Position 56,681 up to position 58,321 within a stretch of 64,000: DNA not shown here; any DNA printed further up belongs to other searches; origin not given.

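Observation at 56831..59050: Adjacent queE-queC (preQ0 synthesis) in a phage context: probable 7-deazaguanine modification of phage DNA, with the rest of the pathway absent from this window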

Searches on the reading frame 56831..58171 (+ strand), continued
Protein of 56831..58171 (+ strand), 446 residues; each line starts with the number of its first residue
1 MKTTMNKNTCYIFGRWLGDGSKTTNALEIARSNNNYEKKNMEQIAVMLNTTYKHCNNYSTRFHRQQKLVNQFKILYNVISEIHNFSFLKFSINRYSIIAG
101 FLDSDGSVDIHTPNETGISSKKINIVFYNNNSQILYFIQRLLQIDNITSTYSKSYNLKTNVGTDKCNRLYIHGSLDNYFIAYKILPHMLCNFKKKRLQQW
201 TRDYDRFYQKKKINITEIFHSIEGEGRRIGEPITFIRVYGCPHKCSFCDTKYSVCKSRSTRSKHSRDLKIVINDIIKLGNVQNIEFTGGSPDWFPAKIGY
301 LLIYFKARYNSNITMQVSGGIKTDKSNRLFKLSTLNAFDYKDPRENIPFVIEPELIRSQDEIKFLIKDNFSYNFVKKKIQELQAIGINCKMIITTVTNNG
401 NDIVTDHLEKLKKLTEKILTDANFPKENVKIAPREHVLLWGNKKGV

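Call 26: find_encoding_contigs(protein=P0009, flank=10000, max_places=2)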
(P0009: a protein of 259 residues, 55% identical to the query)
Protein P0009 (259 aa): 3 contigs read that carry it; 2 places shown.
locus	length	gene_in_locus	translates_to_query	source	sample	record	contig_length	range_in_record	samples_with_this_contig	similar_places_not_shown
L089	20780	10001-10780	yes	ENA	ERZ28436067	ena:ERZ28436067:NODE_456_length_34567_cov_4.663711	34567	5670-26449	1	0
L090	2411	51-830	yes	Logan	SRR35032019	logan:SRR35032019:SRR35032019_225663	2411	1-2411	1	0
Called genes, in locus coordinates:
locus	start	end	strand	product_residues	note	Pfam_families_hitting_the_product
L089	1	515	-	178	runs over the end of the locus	-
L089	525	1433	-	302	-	PF01734:Patatin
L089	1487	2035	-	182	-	-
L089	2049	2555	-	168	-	-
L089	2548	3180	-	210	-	-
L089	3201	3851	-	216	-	-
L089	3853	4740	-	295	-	PF02739:5_3_exonuc_N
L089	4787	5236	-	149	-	-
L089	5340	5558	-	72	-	-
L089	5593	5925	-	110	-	-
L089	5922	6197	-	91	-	PF00166:Cpn10 (weak)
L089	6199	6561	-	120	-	-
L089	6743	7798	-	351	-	-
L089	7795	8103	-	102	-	-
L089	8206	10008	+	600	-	PF24308:DUF7487, PF18741:MTES_1575 (weak)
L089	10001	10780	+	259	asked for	PF04055:Radical_SAM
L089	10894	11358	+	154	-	PF22769:DCD, PF00692:dUTPase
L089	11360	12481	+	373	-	PF00675:Peptidase_M16 (weak), PF05193:Peptidase_M16_C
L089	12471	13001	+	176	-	PF00156:Pribosyltran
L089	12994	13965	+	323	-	PF02649:GCHY-1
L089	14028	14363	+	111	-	-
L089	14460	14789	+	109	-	PF07659:DUF1599 (weak)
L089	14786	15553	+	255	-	-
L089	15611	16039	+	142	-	-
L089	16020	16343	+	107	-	-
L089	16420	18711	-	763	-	PF17482:Phage_sheath_1C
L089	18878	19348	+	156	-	-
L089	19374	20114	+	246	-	-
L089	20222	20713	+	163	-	-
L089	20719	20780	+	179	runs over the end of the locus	PF13521:AAA_28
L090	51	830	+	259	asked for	PF04055:Radical_SAM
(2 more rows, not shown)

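Call 28: search_protein_families(library=phrogs, max_evalue=0.01, proteins=[L086:13503-14297:+, L086:15335-16222:+, L086:6491-7321:+, L086:7318-7980:+, L086:10963-11442:+, L081:11692-12486:+, L081:13084-13563:+, L083:12544-13035:+, L088:11368-11835:+, L089:14786-15553:+])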
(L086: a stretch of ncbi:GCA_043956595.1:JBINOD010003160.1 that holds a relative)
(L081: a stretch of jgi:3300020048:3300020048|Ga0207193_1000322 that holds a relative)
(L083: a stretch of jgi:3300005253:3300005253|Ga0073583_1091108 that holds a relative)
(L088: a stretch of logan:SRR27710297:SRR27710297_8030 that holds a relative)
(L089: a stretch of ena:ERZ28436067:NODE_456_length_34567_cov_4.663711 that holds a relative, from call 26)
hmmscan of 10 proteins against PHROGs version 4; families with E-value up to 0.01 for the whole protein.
L086:13503-14297:+ (264 aa): 2 families
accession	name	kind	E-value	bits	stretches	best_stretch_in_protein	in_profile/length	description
phrog_19058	-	unknown function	2e-56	192.4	1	4-261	3-254/258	-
phrog_20335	-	unknown function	6.1e-10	40.3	1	19-223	17-220/259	-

L086:15335-16222:+ (295 aa): 0 families

L086:6491-7321:+ (276 aa): 1 family
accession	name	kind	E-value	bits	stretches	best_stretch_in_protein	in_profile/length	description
phrog_5889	-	unknown function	8.6e-42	144.2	1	99-272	26-203/242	-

L086:7318-7980:+ (220 aa): 2 families
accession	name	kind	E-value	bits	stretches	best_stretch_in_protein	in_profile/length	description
phrog_15502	-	unknown function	7.6e-21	76.2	1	20-218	7-208/221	-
phrog_7522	-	unknown function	0.0012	19.2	1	128-174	111-158/210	-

L086:10963-11442:+ (159 aa): 1 family
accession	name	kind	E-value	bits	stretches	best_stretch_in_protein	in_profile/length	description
phrog_6660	-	unknown function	9.5e-11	42.9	1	2-150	3-155/157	-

L081:11692-12486:+ (264 aa): 2 families
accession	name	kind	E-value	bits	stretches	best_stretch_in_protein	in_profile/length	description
phrog_19058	-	unknown function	3.8e-56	191.5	1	1-260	1-254/258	-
phrog_20335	-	unknown function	4.7e-10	40.6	1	17-264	16-259/259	-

L081:13084-13563:+ (159 aa): 0 families

L083:12544-13035:+ (163 aa): 1 family
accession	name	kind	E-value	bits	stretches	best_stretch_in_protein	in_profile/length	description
phrog_8995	-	other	3.6e-06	27.9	1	1-57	1-56/148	phosphoribosyl transferase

L088:11368-11835:+ (155 aa): 0 families

L089:14786-15553:+ (255 aa): 3 families
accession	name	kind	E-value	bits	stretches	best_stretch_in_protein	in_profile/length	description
phrog_20335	-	unknown function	3.2e-17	64.1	1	22-251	15-255/259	-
phrog_19058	-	unknown function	2.8e-08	34.6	1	11-232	8-238/258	-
phrog_15826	-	unknown function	0.0014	19.4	1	57-117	44-109/212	-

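Call 31: search_solved_structures(query=L086:13503-14297:+, max_evalue=10, show_alignments=2)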
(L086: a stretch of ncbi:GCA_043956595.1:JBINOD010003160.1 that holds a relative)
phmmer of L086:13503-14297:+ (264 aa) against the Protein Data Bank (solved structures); distinct sequences matched with E-value up to 10: 2.
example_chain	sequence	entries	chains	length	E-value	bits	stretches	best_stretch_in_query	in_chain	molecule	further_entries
7nay_A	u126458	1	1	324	1.1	11.8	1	105-175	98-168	L-lactate dehydrogenase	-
8q3c_H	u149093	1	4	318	1.2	11.7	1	105-175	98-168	L-lactate dehydrogenase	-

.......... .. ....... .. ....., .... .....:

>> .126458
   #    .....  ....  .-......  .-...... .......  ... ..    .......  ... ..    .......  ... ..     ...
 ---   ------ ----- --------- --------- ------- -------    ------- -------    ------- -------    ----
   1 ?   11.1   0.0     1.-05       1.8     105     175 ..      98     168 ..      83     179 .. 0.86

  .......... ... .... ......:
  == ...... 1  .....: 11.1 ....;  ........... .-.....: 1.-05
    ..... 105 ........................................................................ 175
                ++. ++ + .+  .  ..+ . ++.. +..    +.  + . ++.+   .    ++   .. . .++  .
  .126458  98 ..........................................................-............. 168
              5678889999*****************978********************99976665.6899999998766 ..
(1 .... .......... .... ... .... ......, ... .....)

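Call 46: predict_structure(alignment_id=A1)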
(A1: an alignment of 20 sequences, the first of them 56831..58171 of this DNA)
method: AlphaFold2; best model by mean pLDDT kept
length: 446 residues; sequences in the alignment: 20
mean_pLDDT: 86.0   pTM: 0.86
mean pLDDT of the five models: 86.0, 85.3, 85.2, 85.0, 82.2
residues with pLDDT >= 90: 264; 70-90: 119; 50-70: 46; < 50: 17
segments of 3 or more residues with pLDDT < 50: 115-118, 437-446
pLDDT, mean of each block of 10 residues (from residue 1): 77 96 93 94 97 95 96 91 74 88 92 50 88 93 91 74 81 92 96 94 95 91 75 89 65 66 90 94 89 92 96 89 79 92 84 90 92 96 95 77 76 91 94 60 39
secondary structure, 60 per line:
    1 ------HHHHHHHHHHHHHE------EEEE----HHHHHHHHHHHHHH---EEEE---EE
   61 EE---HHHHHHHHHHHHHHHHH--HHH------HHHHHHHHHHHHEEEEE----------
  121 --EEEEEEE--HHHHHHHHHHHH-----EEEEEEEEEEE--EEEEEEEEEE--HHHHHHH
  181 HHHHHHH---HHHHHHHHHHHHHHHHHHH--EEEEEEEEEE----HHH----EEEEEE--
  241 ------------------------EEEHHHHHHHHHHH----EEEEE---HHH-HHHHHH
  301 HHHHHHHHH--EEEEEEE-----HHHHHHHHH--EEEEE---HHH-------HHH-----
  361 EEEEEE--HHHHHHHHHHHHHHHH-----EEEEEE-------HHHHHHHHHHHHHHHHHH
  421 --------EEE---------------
elements in order: H7-19 E27-30 H35-48 E52-55 E59-62 H66-82 H94-105 E106-110 E123-129 H132-143 E149-159 E162-171 H174-187 H191-209 E212-221 E233-238 E265-267 H268-278 E283-287 H295-309 E312-318 H324-332 E335-339 E361-366 H369-384 E390-395 H403-420 E429-431

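Call 48: fold_search(model_id=the predicted structure, library=pdb)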
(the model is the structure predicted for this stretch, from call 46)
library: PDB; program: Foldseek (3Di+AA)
matches with E <= 10: 680; with E <= 0.001: 49
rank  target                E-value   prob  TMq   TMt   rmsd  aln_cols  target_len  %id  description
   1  5th5_A                1.2e-10  1.00  0.42  0.75   3.9       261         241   23  Crystal Structure of QueE from Bacillus subtilis with 6-carboxypterin-5'-deoxyadenosyl ester bound (released 2017-01-18)
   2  5tgs_B                2.2e-09  1.00  0.42  0.78   3.6       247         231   22  Crystal Structure of QueE from Bacillus subtilis with methionine bound (released 2017-01-18)
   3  1vde_B                2.3e-07  1.00  0.29  0.30   6.4       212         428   17  PI-SCEI, A HOMING ENDONUCLEASE WITH PROTEIN SPLICING ACTIVITY (released 1998-04-08)
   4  1ef0_A                3.2e-07  1.00  0.31  0.32   5.1       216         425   16  CRYSTAL STRUCTURE OF PI-SCEI MINIPRECURSOR (released 2000-06-07)
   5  6nhl_B                3.4e-07  1.00  0.34  0.60   6.3       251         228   17  Crystal structure of QueE from Escherichia coli (released 2019-01-16)
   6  1dfa                  7.4e-07  1.00  0.30  0.33   5.2       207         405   15  CRYSTAL STRUCTURE OF PI-SCEI IN C2 SPACE GROUP (released 1999-12-08)
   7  6nhl_A                7.4e-07  1.00  0.34  0.60   6.2       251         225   17  Crystal structure of QueE from Escherichia coli (released 2019-01-16)
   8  2dch                  1.1e-06  1.00  0.31  0.61   6.0       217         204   15  Crystal structure of archaeal intron-encoded homing endonuclease I-Tsp061I (released 2006-07-06)
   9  1dq3                  1.8e-06  1.00  0.35  0.34  10.1       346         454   12  CRYSTAL STRUCTURE OF AN ARCHAEAL INTEIN-ENCODED HOMING ENDONUCLEASE PI-PFUI (released 2000-07-05)
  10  1vde_A                3.0e-06  1.00  0.29  0.30   6.2       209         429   17  PI-SCEI, A HOMING ENDONUCLEASE WITH PROTEIN SPLICING ACTIVITY (released 1998-04-08)
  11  3fd2_A                3.6e-06  1.00  0.29  0.37   9.9       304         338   13  Crystal structure of mMsoI/DNA complex with calcium (released 2009-06-30)
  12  1lwt_A                4.0e-06  1.00  0.32  0.32   4.4       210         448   16  Crystal structure of the intein homing endonuclease PI-SceI bound to its substrate DNA (Ca2+ free) (released 2002-09-27)
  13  2ab5_B                4.0e-06  1.00  0.28  0.45   9.8       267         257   15  bI3 LAGLIDADG Maturase (released 2005-08-30)
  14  1lws_A                4.8e-06  1.00  0.30  0.32   4.3       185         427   17  Crystal structure of the intein homing endonuclease PI-SceI bound to its recognition sequence (released 2002-09-27)
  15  2ab5_A                7.5e-06  1.00  0.29  0.45  10.1       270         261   16  bI3 LAGLIDADG Maturase (released 2005-08-30)
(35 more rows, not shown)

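Call 53: search_dna_similar(query=L086:13503-14297:+, collection=phages, mode=protein, max_rows=30, max_evalue=0.001, rows=spread)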
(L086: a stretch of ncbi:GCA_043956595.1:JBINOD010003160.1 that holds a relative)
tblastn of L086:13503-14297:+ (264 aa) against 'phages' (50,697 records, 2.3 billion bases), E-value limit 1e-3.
Records with a match: 32; places in all: 32; records where one place covers at least 80% of the query: 20.
Best place of each record, by identity: <60% 32.
By first word of the organism name: Campylobacter 14; Bacillus 6; Cellulophaga 5; Flavobacterium 4; Rhizobium 1; Chryseobacterium 1; Weizmannia 1.
By host as written in the record: Campylobacter jejuni 5; Flavobacterium sp. LMO8 4; Campylobacter sp. 4; - 4; Cellulophaga sp. MM#3 2; Bacillus subtilis KCCM12150 2; Campylobacter jejuni RM1221 1; Rhizobium phaseoli I1_18 1; and 9 more.
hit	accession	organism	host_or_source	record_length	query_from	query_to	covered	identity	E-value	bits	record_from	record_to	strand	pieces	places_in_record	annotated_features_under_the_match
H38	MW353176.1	Flavobacterium phage vB_FspM_immuto_3-5A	Flavobacterium sp. LMO8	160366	1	263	100%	50.6%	5e-77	259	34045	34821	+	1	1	DNA guanine transglycosylase | hypothetical protein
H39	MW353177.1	Flavobacterium phage vB_FspM_immuto_13-6C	Flavobacterium sp. LMO8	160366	1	263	100%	50.6%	5e-77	259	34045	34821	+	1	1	DNA guanine transglycosylase | hypothetical protein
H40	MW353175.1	Flavobacterium phage vB_FspM_immuto_2-6A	Flavobacterium sp. LMO8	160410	1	263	100%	50.6%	5e-77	259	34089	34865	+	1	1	DNA guanine transglycosylase | hypothetical protein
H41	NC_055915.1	Flavobacterium phage vB_FspM_immuto_2-6A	Flavobacterium sp. LMO8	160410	1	263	100%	50.6%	5e-77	259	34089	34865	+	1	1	DNA guanine transglycosylase | hypothetical protein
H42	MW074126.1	Campylobacter phage CJLB-14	Campylobacter jejuni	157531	4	261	98%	45.1%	2e-51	185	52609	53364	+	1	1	hypothetical protein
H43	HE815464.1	Campylobacter phage CP21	Campylobacter sp.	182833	4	261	98%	45.1%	2e-51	185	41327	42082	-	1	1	CP21_069: hypothetical protein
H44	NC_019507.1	Campylobacter phage CP21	Campylobacter sp.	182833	4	261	98%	45.1%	2e-51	185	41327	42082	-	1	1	CP21_069: hypothetical protein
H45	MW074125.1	Campylobacter phage CJLB-12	Campylobacter jejuni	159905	4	260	97%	45.2%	8e-52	186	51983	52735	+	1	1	hypothetical protein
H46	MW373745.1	Campylobacter phage CJLB-13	Campylobacter jejuni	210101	4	260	97%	45.2%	8e-52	186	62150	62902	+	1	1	record has no annotation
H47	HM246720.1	Campylobacter phage vB_CcoM-IBB_35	-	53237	4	261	98%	44.5%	2e-51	185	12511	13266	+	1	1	hypothetical protein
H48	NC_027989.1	Campylobacter phage vB_CcoM-IBB_35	-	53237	4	261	98%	44.5%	2e-51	185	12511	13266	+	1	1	hypothetical protein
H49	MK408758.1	Campylobacter phage CP20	Campylobacter jejuni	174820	1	261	99%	43.8%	1e-49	180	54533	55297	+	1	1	hypothetical protein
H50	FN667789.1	Campylobacter phage CPt10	-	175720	1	261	99%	43.8%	1e-49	180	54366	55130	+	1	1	hypothetical phage protein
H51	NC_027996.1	Campylobacter phage CPt10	-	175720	1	261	99%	43.8%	1e-49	180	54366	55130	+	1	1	hypothetical protein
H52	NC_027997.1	Campylobacter phage CP220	Campylobacter sp.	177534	4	261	98%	44.3%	1e-49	180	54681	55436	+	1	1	hypothetical protein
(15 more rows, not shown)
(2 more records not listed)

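Call 54: search_dna_similar(query=window:56831-58171:+, collection=phages, mode=protein, max_rows=25, max_evalue=0.001)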
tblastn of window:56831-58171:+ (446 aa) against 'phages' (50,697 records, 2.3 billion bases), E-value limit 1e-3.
Records with a match: 133; places in all: 133; records where one place covers at least 80% of the query: 0.
Best place of each record, by identity: <60% 133.
By first word of the organism name: Escherichia 40; Vibrio 16; Pseudomonas 15; Bacteriophage 8; Enterobacteria 8; Cellulophaga 5; Salmonella 5; Flavobacterium 4; Providencia 4; Acinetobacter 3; and 14 more.
By host as written in the record: - 23; Escherichia coli 18; Escherichia coli K-12 7; Escherichia coli K-12 MG1655 7; Pseudomonas aeruginosa 6; Flavobacterium sp. LMO8 4; Providencia stuartii 4; Pseudomonas aeruginosa PA14 3; and 46 more.
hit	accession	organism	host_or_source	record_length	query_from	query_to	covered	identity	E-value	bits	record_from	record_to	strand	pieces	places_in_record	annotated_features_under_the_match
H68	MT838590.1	Bacteriophage sp.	human fecal samples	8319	203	405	46%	23.6%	7e-7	58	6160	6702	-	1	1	record has no annotation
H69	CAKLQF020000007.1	Acinetobacter phage MD-2021a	not known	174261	213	383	38%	28.0%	7e-10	67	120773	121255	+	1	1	queE: 7-carboxy-7-deazaguanine synthase; queosine biosynthesis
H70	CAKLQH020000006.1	Acinetobacter phage MD-2021a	not known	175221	213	383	38%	28.0%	7e-10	67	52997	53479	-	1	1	queE: 7-carboxy-7-deazaguanine synthase; queosine biosynthesis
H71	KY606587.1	Dinoroseobacter phage vB_DshS-R5C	Dinoroseobacter shibae DFL12T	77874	207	376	38%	26.1%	2e-4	50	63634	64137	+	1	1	radical SAM protein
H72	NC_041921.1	Dinoroseobacter phage vB_DshS-R5C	Dinoroseobacter shibae DFL12T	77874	207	376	38%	26.1%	2e-4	50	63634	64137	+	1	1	QueE-like radical SAM domain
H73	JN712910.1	Bacillus phage BCD7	Bacillus cereus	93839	213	381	38%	25.1%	6e-10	67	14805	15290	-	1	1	putative radical activating enzyme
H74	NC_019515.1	Bacillus phage BCD7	Bacillus cereus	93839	213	381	38%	25.1%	6e-10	67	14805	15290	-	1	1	QueE-like radical SAM domain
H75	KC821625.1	Cellulophaga phage phi13:1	Cellulophaga baltica #13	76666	196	333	31%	30.3%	6e-7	58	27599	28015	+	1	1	queuosine biosynthesis QueE radical SAM | queuosine biosynthesis QueD, PTPS-I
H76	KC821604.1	Cellulophaga phage phiST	Cellulophaga baltica MM#3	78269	196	333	31%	30.3%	6e-7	58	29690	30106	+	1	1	queuosine biosynthesis QueE radical SAM | queuosine biosynthesis QueD, PTPS-I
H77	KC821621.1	Cellulophaga phage phi19:2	Cellulophaga baltica #19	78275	196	333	31%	30.3%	6e-7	58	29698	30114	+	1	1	queuosine biosynthesis QueE radical SAM | queuosine biosynthesis QueD, PTPS-I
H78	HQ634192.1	Cellulophaga phage phiST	Cellulophaga sp. MM#3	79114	196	333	31%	30.3%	6e-7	58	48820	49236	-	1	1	hypothetical protein | 6-pyruvoyl tetrahydrobiopterin synthase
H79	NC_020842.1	Cellulophaga phage phiST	Cellulophaga sp. MM#3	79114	196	333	31%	30.3%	6e-7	58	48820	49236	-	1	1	QueE-like radical SAM domain | QueD-like 6-pyruvoyl-tetrahydropterin synthase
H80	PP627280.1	Escherichia phage SHIN8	Escherichia coli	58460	213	367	35%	26.1%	9e-5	51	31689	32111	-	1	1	QueE-like radical SAM domain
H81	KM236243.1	Escherichia phage Seurat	Escherichia coli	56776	213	367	35%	26.1%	3e-4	50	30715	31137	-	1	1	queuosine biosynthesis protein QueE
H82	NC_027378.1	Escherichia phage Seurat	Escherichia coli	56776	213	367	35%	26.1%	3e-4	50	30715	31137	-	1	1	QueE-like radical SAM domain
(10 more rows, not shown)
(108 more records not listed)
